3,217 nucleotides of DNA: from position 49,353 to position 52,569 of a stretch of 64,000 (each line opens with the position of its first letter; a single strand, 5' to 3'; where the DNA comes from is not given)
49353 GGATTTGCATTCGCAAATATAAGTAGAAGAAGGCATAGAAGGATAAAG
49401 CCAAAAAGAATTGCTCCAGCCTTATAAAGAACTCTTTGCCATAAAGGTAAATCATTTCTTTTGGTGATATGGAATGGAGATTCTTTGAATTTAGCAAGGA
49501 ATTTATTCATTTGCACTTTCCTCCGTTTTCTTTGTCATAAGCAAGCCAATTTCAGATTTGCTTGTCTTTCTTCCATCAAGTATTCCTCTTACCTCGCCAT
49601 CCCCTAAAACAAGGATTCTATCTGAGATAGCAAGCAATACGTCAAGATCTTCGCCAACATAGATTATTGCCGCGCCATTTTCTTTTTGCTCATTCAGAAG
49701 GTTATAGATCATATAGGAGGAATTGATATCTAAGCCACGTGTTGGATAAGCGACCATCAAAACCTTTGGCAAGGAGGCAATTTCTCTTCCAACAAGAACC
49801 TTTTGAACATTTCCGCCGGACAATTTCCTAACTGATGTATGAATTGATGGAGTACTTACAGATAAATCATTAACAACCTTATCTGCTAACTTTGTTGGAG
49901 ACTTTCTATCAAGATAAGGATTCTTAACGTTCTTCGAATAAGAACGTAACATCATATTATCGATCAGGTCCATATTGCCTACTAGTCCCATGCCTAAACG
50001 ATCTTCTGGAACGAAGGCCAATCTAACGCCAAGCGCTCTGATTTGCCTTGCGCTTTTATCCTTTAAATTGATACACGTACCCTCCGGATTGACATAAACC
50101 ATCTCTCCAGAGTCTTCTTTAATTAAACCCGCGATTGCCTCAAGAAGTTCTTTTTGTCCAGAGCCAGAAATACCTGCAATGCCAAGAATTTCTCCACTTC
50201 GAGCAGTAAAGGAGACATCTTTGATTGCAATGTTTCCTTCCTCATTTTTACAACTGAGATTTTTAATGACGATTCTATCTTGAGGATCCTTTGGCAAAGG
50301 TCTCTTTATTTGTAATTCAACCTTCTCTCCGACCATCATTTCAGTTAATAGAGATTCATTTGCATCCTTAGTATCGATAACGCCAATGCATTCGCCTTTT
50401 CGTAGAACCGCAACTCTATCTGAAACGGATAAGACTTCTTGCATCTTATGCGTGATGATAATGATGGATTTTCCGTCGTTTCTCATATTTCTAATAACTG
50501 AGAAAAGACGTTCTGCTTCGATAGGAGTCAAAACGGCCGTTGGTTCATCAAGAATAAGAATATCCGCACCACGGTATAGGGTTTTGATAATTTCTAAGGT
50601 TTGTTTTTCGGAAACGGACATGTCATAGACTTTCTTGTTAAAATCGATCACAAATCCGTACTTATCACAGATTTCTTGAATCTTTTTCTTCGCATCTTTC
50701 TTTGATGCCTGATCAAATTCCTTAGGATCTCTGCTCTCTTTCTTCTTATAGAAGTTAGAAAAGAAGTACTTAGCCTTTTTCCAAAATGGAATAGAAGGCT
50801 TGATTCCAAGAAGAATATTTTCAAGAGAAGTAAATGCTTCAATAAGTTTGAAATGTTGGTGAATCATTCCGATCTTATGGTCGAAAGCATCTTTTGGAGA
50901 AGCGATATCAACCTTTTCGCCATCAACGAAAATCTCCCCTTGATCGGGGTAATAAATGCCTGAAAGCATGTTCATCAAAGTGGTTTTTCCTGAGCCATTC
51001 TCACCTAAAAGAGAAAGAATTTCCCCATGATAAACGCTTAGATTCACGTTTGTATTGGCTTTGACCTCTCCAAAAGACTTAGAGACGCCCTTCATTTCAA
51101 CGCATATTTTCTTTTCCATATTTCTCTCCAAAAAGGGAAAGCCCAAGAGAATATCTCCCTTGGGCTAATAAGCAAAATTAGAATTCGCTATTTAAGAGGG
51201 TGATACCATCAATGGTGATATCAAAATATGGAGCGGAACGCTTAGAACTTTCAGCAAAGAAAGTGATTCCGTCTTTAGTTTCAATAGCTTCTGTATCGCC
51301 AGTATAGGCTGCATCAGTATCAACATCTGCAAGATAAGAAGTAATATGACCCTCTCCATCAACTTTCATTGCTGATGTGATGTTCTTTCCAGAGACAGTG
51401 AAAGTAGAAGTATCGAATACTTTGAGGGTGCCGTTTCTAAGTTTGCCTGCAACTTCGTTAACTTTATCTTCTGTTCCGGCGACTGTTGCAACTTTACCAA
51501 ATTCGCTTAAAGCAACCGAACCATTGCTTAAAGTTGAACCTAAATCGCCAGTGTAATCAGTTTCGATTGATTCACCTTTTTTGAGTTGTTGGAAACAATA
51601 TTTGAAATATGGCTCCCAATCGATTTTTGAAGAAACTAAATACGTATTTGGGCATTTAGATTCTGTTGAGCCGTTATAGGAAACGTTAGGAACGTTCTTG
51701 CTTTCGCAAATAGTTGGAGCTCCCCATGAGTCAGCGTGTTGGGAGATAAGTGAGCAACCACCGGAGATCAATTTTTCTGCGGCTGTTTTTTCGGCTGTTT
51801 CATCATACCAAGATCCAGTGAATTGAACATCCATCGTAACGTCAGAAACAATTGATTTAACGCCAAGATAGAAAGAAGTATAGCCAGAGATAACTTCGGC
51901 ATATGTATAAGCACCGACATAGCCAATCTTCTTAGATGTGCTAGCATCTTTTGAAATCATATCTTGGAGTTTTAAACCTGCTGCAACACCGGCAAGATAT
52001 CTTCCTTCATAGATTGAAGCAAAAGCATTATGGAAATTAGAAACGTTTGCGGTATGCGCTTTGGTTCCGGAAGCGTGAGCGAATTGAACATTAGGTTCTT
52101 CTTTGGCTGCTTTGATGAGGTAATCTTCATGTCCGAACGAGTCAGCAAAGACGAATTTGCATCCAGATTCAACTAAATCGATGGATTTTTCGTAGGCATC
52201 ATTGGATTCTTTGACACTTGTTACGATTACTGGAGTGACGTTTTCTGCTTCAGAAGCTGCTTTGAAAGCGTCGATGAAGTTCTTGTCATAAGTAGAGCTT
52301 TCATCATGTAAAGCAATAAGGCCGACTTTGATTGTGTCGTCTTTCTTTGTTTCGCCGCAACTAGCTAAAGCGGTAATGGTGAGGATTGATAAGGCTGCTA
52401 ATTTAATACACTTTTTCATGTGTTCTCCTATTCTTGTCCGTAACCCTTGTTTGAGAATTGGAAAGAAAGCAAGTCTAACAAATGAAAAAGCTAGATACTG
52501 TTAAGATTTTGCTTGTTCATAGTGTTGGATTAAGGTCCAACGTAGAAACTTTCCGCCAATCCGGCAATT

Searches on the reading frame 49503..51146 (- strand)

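Call 22: search_protein_families(library=pfam, proteins=[window:49503-51146:-], max_evalue=0.00001)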
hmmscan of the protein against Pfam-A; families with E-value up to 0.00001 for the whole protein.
window:49503-51146:- (547 aa): 2 families
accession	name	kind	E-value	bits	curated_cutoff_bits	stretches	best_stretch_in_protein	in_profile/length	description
PF00005.33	ABC_tran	-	4.9e-44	150.7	25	2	33-204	3-137/137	ABC transporter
PF13304.12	AAA_21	-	1e-05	26.2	27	0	173-234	235-299/304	AAA domain, putative AbiEii toxin, Type IV TA system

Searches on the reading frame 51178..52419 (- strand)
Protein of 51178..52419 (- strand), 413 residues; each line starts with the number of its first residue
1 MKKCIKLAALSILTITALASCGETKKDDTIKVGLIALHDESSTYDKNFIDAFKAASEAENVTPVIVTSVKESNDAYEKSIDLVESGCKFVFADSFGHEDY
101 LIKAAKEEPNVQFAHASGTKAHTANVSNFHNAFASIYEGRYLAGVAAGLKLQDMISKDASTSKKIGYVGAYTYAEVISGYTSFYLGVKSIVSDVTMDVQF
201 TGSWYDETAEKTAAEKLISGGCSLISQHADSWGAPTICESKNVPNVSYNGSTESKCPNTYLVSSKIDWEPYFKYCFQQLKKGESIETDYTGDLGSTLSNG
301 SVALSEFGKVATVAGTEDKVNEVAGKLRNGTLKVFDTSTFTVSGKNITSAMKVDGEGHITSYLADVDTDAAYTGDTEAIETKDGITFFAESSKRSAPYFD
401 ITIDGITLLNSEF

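Call 22: search_protein_families(library=pfam, proteins=[window:51178-52419:-], max_evalue=0.00001)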
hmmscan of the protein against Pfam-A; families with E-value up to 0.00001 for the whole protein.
window:51178-52419:- (413 aa): 1 family
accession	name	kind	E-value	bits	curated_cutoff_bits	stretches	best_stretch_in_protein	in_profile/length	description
PF02608.20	Bmp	-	4e-24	85.6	24.1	1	44-305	17-269/301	ABC transporter substrate-binding protein PnrA-like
